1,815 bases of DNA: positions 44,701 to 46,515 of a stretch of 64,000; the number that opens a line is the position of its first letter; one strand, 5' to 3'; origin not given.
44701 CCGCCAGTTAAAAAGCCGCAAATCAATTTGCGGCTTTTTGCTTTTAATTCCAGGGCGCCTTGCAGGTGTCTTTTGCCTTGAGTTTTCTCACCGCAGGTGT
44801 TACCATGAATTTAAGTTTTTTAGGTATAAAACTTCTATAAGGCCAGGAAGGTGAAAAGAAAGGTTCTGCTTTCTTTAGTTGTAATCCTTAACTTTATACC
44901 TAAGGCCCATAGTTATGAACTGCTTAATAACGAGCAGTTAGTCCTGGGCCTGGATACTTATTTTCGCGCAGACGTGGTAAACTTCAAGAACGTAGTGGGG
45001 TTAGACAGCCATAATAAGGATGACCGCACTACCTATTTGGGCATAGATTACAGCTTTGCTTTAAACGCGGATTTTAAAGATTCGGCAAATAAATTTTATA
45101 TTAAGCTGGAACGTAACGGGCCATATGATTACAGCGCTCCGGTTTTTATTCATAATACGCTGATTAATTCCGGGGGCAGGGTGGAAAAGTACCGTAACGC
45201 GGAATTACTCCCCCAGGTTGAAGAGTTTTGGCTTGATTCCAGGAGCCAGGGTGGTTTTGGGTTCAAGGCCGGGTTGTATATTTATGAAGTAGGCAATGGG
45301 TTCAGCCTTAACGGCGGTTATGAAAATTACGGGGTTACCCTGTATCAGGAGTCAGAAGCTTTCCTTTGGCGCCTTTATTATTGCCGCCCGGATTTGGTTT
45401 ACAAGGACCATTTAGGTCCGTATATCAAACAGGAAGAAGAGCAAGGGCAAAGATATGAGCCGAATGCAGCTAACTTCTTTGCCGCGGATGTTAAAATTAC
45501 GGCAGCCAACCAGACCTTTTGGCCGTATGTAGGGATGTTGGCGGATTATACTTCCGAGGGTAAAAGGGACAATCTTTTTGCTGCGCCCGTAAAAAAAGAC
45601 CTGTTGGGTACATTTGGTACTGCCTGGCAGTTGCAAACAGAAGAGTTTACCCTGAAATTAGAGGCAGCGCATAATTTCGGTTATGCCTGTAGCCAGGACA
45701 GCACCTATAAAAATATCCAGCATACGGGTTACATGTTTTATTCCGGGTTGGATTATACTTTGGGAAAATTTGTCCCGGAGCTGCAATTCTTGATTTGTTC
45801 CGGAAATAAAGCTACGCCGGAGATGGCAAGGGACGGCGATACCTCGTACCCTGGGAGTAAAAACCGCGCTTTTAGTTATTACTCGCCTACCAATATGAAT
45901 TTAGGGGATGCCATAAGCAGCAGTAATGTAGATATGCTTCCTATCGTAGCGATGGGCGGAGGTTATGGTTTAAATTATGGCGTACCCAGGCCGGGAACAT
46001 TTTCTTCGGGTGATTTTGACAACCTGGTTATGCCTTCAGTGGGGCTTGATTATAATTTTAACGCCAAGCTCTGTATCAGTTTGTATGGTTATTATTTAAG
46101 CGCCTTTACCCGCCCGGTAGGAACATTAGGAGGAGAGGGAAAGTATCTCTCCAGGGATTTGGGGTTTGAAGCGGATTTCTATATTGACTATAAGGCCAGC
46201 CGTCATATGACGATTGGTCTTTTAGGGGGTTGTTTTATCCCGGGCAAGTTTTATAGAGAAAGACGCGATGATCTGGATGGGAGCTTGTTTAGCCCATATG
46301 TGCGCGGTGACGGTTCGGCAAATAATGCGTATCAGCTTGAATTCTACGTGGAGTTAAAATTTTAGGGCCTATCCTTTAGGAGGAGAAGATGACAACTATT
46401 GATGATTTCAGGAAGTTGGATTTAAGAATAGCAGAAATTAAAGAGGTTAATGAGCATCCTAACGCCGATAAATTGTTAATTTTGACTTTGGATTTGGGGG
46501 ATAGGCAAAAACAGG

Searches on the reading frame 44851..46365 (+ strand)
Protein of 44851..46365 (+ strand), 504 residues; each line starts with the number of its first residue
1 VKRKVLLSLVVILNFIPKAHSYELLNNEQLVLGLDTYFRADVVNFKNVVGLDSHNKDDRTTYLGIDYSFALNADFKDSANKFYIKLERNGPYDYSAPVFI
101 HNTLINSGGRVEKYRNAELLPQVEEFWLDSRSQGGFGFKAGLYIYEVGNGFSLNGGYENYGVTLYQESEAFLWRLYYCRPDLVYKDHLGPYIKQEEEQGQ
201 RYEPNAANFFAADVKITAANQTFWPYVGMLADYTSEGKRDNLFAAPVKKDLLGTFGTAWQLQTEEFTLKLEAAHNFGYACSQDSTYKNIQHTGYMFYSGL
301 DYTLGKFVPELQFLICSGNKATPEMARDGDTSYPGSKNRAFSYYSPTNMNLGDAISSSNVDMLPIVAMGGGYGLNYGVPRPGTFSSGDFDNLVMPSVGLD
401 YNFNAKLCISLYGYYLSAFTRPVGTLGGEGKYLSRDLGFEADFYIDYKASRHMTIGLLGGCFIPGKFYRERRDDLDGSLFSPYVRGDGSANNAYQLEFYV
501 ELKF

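Call 3: search_protein_families(library=pfam, proteins=[window:44851-46365:+], max_evalue=0.01)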
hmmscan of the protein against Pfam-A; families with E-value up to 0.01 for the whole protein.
window:44851-46365:+ (504 aa): 1 family
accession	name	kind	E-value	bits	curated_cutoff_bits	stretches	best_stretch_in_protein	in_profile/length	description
PF13372.12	Alginate_exp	-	0.0012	18.2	25.2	1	434-473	347-386/395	Alginate export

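Call 4: search_protein_families(library=ncbifam, proteins=[window:44851-46365:+], max_evalue=0.01)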
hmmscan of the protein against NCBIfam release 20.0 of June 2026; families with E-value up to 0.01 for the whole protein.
window:44851-46365:+ (504 aa): 0 families
